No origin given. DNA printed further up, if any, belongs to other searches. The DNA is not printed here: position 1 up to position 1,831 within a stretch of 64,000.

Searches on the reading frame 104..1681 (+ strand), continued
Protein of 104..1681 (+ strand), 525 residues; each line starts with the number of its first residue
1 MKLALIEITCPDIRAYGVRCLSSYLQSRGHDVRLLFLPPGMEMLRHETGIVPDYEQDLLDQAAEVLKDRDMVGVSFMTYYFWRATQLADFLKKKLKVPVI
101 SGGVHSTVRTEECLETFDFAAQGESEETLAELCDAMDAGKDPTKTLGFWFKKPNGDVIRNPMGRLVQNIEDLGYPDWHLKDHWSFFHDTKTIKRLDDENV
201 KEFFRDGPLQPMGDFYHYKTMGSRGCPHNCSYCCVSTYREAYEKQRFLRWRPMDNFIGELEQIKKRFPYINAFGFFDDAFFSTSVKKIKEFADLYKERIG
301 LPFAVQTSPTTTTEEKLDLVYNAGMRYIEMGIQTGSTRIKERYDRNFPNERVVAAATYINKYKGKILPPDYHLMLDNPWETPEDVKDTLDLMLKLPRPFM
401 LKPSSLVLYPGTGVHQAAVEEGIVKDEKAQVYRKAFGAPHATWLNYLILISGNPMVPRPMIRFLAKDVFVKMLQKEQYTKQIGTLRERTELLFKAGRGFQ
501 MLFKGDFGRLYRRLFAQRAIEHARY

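Call 18: find_encoding_contigs(protein=P0021, flank=10000, max_places=2)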
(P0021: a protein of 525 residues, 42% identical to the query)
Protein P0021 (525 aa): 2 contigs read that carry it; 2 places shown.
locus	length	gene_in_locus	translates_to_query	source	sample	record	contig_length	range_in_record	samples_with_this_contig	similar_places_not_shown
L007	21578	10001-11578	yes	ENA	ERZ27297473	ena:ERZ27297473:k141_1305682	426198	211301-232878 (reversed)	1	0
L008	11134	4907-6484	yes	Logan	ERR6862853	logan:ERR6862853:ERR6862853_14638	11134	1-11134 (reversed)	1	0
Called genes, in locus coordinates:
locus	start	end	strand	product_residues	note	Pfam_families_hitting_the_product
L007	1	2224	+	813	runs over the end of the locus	PF09586:YfhO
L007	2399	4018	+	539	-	-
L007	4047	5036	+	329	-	PF02424:ApbE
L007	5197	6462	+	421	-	PF13482:RNase_H_2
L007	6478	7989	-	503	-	PF16822:ALGX (weak)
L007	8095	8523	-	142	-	PF00472:RF-1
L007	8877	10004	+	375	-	PF13439:Glyco_transf_4, PF20706:GT4-conflict, PF00534:Glycos_transf_1, PF13692:Glyco_trans_1_4, PF13524:Glyco_trans_1_2 (weak)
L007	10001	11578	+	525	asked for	PF02310:B12-binding, PF04055:Radical_SAM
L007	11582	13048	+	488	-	PF02310:B12-binding, PF04055:Radical_SAM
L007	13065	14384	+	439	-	PF02310:B12-binding, PF04055:Radical_SAM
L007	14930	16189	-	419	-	PF00278:Orn_DAP_Arg_deC, PF02784:Orn_Arg_deC_N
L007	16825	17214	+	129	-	-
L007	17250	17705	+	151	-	-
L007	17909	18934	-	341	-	PF08240:ADH_N, PF16912:Glu_dehyd_C (weak), PF00107:ADH_zinc_N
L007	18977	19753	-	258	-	PF01791:DeoC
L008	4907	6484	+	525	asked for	PF02310:B12-binding, PF04055:Radical_SAM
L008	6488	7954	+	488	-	PF02310:B12-binding, PF04055:Radical_SAM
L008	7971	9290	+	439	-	PF02310:B12-binding, PF04055:Radical_SAM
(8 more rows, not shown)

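Call 28: find_related_loci(query=A1, collection=genome_contigs, flank=10000)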
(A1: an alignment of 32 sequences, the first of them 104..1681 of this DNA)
Query A1 (525 aa) in genome_contigs; peptide patterns used: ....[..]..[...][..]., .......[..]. (x = any residue, [..] = any of these).
600 stretches matched a pattern (row limit reached: there are more); 444 encode a relative of the query (tblastn E <= 1e-3); the best 80 are kept; 80 distinct loci.
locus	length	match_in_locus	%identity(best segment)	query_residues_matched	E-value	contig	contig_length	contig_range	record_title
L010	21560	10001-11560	41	1-512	6e-132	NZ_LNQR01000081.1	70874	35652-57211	Candidatus Magnetominusculus xianensis strain HCH-1 contig081, whole genome shotgun sequence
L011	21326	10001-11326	38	12-453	1e-108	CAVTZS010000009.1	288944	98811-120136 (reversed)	MAG: uncultured delta proteobacterium isolate MFD04408.bin.1.59 genome assembly, contig: contig_43838, whole genome shot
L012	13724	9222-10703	39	1-492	3e-107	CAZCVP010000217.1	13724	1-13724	MAG TPA_asm: uncultured Enterobacterales bacterium isolate SRP077602_co7_381 genome assembly, contig: NODE_21258_length_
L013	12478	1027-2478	36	1-484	1e-97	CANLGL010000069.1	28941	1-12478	MAG: Deltaproteobacteria bacterium isolate TH-Jun18-28 genome assembly, contig: TH-Jun18-C3126, whole genome shotgun seq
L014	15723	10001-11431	34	1-476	3e-96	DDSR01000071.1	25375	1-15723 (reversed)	MAG TPA_asm: Deltaproteobacteria bacterium UBA2385 UBA2385_contig_5087, whole genome shotgun sequence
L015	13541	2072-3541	36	11-509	4e-105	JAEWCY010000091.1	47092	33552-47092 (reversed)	MAG: Proteobacteria bacterium isolate OH_PBB_71 k127_431606, whole genome shotgun sequence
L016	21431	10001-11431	34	1-476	6e-93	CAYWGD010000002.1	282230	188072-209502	MAG TPA_asm: uncultured Enterobacteriaceae bacterium isolate binchicken_co286_100 genome assembly, contig: NODE_35_lengt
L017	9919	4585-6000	36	1-467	3e-87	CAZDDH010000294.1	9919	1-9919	MAG TPA_asm: uncultured Rickettsiales bacterium isolate SRP077602_co5_208 genome assembly, contig: NODE_28941_length_991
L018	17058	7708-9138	34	1-476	2e-93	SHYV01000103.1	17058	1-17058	MAG: Myxococcales bacterium isolate Baikal-deep-G128 BACOMB-C16099, whole genome shotgun sequence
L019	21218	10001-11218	33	1-426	9e-62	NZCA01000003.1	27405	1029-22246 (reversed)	MAG: Nanoarchaeota archaeon isolate ARS1286 35953, whole genome shotgun sequence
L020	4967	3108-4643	27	5-524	6e-54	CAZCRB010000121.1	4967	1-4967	MAG TPA_asm: uncultured Eubacteriales bacterium isolate binchicken_co104_79 genome assembly, contig: NODE_13848_length_4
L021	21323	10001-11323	29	13-464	1e-51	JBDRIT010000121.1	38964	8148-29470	MAG: Pseudomonadota bacterium isolate MEGAHIT-group-1.599 k141_12678579, whole genome shotgun sequence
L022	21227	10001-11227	30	1-425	2e-51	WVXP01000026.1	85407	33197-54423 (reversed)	MAG: Proteobacteria bacterium isolate CS1-C027 C_merged_R1_(paired)_contig_1643, whole genome shotgun sequence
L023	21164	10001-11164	28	11-428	9e-48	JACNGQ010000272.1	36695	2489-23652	MAG: Planctomycetota bacterium isolate NIOZ-UU13 NIOZ-UU_NODE_1182_length_36695_cov_10.1715, whole genome shotgun sequen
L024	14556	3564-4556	31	10-367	6e-46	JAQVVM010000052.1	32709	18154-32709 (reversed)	MAG: Bacteroidales bacterium isolate STF1_8 NODE_2834_length_32709_cov_4.908446_Sandtown_F1, whole genome shotgun sequen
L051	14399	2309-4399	30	2-491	6e-65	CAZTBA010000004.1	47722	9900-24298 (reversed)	MAG TPA_asm: uncultured bacterium isolate SRP323688_co1_241 genome assembly, contig: NODE_1412_length_47722_cov_6.413892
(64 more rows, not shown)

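Call 30: find_encoding_contigs(protein=P0002, flank=10000, max_places=2)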
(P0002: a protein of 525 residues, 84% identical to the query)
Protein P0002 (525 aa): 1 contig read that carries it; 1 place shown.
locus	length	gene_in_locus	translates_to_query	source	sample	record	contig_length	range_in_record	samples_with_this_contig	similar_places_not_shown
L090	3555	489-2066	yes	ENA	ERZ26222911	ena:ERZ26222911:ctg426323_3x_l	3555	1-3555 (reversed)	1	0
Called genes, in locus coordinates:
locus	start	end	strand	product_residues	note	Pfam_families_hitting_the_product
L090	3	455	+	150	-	?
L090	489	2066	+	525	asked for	PF02310:B12-binding, PF04055:Radical_SAM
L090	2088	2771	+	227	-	-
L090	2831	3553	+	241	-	?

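Call 31: find_encoding_contigs(protein=P0004, flank=10000, max_places=2)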
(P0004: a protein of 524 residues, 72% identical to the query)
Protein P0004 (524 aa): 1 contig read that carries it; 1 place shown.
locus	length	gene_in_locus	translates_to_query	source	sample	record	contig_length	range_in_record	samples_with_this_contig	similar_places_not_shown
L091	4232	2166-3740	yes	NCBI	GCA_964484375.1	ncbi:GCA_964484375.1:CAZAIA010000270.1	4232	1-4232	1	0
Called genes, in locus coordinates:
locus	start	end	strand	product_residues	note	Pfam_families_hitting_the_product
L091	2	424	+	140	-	?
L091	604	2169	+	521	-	PF02310:B12-binding, PF04055:Radical_SAM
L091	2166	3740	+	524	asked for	PF02310:B12-binding, PF04055:Radical_SAM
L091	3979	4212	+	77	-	-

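Call 34: search_solved_structures(query=window:104-1681:+, max_evalue=0.001)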
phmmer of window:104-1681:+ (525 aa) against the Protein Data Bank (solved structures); distinct sequences matched with E-value up to 0.001: 2.
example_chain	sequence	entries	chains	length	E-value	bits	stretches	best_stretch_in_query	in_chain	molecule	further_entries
6fd2_B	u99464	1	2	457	2.4e-08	36.3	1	221-425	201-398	Putative apramycin biosynthetic oxidoreductase 4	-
9ccb_A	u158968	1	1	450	6.2e-06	28.4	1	223-394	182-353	Radical SAM core domain-containing protein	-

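Call 48: list_cluster_members(proteins=[window:104-1681:+, window:1740-2651:+, window:2690-3085:+, window:3082-3495:+, window:4938-5951:+, window:5919-7151:-, window:7132-8406:-, window:8363-8752:-, window:8838-9230:+, window:9227-10360:+])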
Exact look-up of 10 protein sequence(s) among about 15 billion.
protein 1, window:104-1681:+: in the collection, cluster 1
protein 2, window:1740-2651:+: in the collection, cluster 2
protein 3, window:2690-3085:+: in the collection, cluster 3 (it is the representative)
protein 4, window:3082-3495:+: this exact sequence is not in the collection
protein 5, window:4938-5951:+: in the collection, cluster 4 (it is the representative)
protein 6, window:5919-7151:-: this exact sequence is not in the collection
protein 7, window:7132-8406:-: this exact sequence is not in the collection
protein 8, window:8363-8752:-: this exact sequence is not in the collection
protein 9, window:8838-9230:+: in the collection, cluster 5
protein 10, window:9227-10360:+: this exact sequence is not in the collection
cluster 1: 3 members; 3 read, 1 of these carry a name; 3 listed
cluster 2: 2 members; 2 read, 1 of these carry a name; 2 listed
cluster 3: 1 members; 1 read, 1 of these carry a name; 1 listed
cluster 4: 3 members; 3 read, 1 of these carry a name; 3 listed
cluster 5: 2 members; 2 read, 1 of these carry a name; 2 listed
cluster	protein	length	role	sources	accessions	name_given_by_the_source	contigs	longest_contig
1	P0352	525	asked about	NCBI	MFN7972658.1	MAG: radical SAM protein [Acidobacteriota bacterium]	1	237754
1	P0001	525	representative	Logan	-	-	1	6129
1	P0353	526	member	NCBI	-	-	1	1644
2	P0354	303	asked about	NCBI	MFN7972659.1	MAG: L-histidine N(alpha)-methyltransferase [Acidobacteriota bacterium]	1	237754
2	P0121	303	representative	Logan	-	-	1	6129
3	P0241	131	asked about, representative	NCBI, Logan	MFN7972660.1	MAG: hypothetical protein U0166_09985 [Acidobacteriota bacterium]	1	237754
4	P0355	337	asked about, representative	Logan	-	-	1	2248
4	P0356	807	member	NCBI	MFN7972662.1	MAG: cellulase family glycosylhydrolase [Acidobacteriota bacterium]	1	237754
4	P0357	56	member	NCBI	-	-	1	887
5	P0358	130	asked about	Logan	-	-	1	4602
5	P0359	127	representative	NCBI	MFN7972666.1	MAG: GntR family transcriptional regulator [Acidobacteriota bacterium]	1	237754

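Call 55: search_protein_families(library=pfam, proteins=[L010:7756-8775:+, L010:12558-12974:+, L016:12254-13606:-, L018:9327-10010:+, L051:8635-10086:+, L010:13055-14662:+, L014:11655-12311:+, L001:11779-13614:+, L090:2088-2771:+, L001:8448-9992:+], max_evalue=0.001)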
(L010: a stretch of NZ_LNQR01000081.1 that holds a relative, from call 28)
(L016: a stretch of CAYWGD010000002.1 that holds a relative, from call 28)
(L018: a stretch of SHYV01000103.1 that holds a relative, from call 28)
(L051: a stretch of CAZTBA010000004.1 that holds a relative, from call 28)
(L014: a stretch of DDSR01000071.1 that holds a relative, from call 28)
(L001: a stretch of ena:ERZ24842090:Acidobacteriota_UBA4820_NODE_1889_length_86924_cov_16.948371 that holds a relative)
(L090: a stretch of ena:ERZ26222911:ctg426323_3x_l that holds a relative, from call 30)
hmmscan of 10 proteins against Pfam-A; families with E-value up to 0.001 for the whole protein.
L010:7756-8775:+ (339 aa): 9 families
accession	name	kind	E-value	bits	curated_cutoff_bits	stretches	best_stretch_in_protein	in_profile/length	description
PF01370.27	Epimerase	-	8.5e-60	202.6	20.9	1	6-237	1-227/240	NAD dependent epimerase/dehydratase family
PF16363.11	GDP_Man_Dehyd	-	1.4e-52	179.6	27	1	7-327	1-331/332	GDP-mannose 4,6 dehydratase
PF01073.25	3Beta_HSD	-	1e-16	61.2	22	1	7-189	1-185/280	3-beta hydroxysteroid dehydrogenase/isomerase family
PF04321.23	RmlD_sub_bind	-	2.8e-16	59.9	27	1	5-240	2-202/287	RmlD substrate binding domain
PF02719.21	Polysacc_synt_2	-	3.1e-14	53.3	20.2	1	6-130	1-128/293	Polysaccharide biosynthesis protein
PF00106.31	adh_short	-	3e-07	30.6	26.6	1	5-113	2-115/195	short chain dehydrogenase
PF13460.12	NAD_binding_10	-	7.1e-07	29.7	27.2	1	10-165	1-131/184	NAD(P)H-binding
PF07993.18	NAD_binding_4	-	5.8e-06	26.1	20.1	0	77-169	86-177/258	Male sterility protein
PF08659.16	KR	-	2.2e-05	24.9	22.6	1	6-135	3-142/180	KR domain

L010:12558-12974:+ (138 aa): 2 families
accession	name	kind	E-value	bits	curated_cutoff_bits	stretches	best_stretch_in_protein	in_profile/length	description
PF00072.30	Response_reg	-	2.3e-28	99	30.2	1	11-119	1-109/111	Response regulator receiver domain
PF21332.3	AmiR_N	-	0.00028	21.3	27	1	24-122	16-109/111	AmiR, N-terminal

L016:12254-13606:- (450 aa): 8 families
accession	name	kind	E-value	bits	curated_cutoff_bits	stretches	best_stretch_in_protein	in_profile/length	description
PF00158.32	Sigma54_activat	-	3e-65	219.5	20.2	1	139-304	1-167/168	Sigma-54 interaction domain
PF00072.30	Response_reg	-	1.9e-28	99.3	30.2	1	2-111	1-110/111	Response regulator receiver domain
PF25601.1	AAA_lid_14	-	2e-26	92.1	27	1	310-392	1-83/87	AAA+ ATPase lid domain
PF14532.12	Sigma54_activ_2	-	4.4e-18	66.3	25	1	140-309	1-138/138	Sigma-54 interaction domain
PF02954.25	HTH_8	-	4.1e-12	46.1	22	1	404-440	2-38/42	Bacterial regulatory protein, Fis family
PF07728.20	AAA_5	-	6.2e-07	29.9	22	1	163-286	2-130/139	AAA domain (dynein-related subfamily)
PF01078.27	Mg_chelatase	-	3.9e-05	23.6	20.3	0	217-279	93-157/207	Magnesium chelatase, subunit ChlI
PF13191.12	AAA_16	-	0.00037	21.5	32.6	1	139-214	2-85/167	AAA ATPase domain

L018:9327-10010:+ (227 aa): 1 family
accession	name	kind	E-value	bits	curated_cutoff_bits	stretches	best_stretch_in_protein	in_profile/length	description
PF00535.33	Glycos_transf_2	-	7.9e-19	68.6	23.3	1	6-154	2-158/168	Glycosyl transferase family 2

L051:8635-10086:+ (483 aa): 10 families
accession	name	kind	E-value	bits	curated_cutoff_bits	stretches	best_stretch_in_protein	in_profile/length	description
PF00535.33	Glycos_transf_2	-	6.7e-28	98.2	23.3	1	234-363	1-128/168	Glycosyl transferase family 2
PF13649.12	Methyltransf_25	-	2.5e-14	54.1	27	1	45-127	1-94/97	Methyltransferase domain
PF08241.18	Methyltransf_11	-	5.2e-14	53.1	21.2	1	46-133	1-94/95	Methyltransferase domain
PF13847.12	Methyltransf_31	-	1.7e-12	47.7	27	1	41-138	3-113/145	Methyltransferase domain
PF08242.18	Methyltransf_12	-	3.1e-12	47.5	30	1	46-128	1-94/98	Methyltransferase domain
PF13489.12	Methyltransf_23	-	1.9e-11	44.4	27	1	32-181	10-163/164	Methyltransferase domain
PF13641.12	Glyco_tranf_2_3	-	2.2e-08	34.9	27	1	233-381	3-155/230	Glycosyltransferase like family 2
PF10111.15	Glyco_tranf_2_2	-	1.8e-07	31.4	27.3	1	234-355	1-123/276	Glycosyltransferase like family 2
PF07021.18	MetW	-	7.7e-07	29.4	21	1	36-144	8-117/193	Methionine biosynthesis protein MetW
PF05401.17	NodS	-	3.5e-05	24.2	24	1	43-118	45-125/201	Nodulation protein S (NodS)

L010:13055-14662:+ (535 aa): 3 families
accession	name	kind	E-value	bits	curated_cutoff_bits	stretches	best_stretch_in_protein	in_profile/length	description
PF02518.31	HATPase_c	-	1.9e-29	102.8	26.4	1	410-519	1-110/111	Histidine kinase-, DNA gyrase B-, and HSP90-like ATPase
PF00512.31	HisKA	-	2.5e-12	47.1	26.9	1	302-365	3-63/66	His Kinase A (phospho-acceptor) domain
PF14501.12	HATPase_c_5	-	1.6e-06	28.4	22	1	413-507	4-93/102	GHKL domain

L014:11655-12311:+ (218 aa): 5 families
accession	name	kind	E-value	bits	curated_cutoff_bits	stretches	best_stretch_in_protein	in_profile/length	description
PF00583.31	Acetyltransf_1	-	4.4e-15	56.4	20.7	1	86-180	24-116/116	Acetyltransferase (GNAT) family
PF13508.13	Acetyltransf_7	-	1.4e-10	41.8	27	1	94-182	2-84/84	Acetyltransferase (GNAT) domain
PF13302.13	Acetyltransf_3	-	5.5e-09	37.3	25.4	1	40-181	1-138/138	Acetyltransferase (GNAT) domain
PF13420.13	Acetyltransf_4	-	8.3e-06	26.3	24.3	1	43-199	1-152/155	Acetyltransferase (GNAT) domain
PF13673.13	Acetyltransf_10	-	1.5e-05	25.5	23.6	1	91-186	27-113/128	Acetyltransferase (GNAT) domain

L001:11779-13614:+ (611 aa): 0 families

L090:2088-2771:+ (227 aa): 0 families

L001:8448-9992:+ (514 aa): 3 families
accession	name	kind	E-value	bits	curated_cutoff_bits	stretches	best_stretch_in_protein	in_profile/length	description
PF04055.27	Radical_SAM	-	9.3e-21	75.1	29.5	1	225-399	3-165/166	Radical SAM superfamily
PF02310.24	B12-binding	-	2e-18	66.8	32.1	1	2-136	2-120/121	B12 binding domain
PF19864.5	Radical_SAM_N2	-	5.9e-05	23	29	1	93-142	79-127/151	Radical SAM proteins, N-terminal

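Call 66: search_solved_structures(query=A1, max_evalue=0.01)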
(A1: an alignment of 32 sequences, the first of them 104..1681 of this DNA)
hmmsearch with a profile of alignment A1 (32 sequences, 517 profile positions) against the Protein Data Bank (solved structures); distinct sequences matched with E-value up to 0.01: 14.
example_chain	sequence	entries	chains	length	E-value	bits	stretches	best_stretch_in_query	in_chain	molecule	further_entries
6fd2_B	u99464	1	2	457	9.9e-14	53.7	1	222-430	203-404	Putative apramycin biosynthetic oxidoreductase 4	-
9n1b_A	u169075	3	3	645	3e-11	45.6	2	220-327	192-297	Radical SAM protein | Radical SAM enzyme CysS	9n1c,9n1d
7kdx_A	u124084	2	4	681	7.6e-11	44.2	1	59-160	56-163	Methyltransferase TokK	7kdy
9ccb_A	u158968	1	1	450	9.7e-08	34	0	219-264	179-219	Radical SAM core domain-containing protein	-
5ul2_A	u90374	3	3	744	8.2e-07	30.9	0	220-360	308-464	OxsB protein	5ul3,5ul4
4q37_A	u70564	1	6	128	2.4e-06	29.4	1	61-133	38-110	Radical SAM protein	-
6wte_A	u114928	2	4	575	1.2e-05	27.1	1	87-262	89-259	B12-binding domain-containing protein | Tryptophan-C2-methyltransferase containing B12-binding domain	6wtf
7mjz_A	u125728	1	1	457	0.00012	23.7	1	220-361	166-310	tRNA-2-methylthio-N(6)-dimethylallyladenosine synthase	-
7mjv_A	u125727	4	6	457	0.00012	23.7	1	220-361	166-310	tRNA-2-methylthio-N(6)-dimethylallyladenosine synthase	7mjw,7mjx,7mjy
2qgq_A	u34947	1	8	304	0.00084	21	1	221-386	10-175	Protein TM_1862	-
4jc0_A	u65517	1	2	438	0.0013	20.4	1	220-386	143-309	Ribosomal protein S12 methylthiotransferase RimO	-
5tgs_A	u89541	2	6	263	0.0017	20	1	211-262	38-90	7-carboxy-7-deazaguanine synthase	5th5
6ia8_A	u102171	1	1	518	0.0079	17.8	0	302-372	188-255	Histone acetyltransferase, ELP3 family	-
6iaz_A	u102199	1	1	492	0.0092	17.5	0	302-373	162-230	Histone acetyltransferase, ELP3 family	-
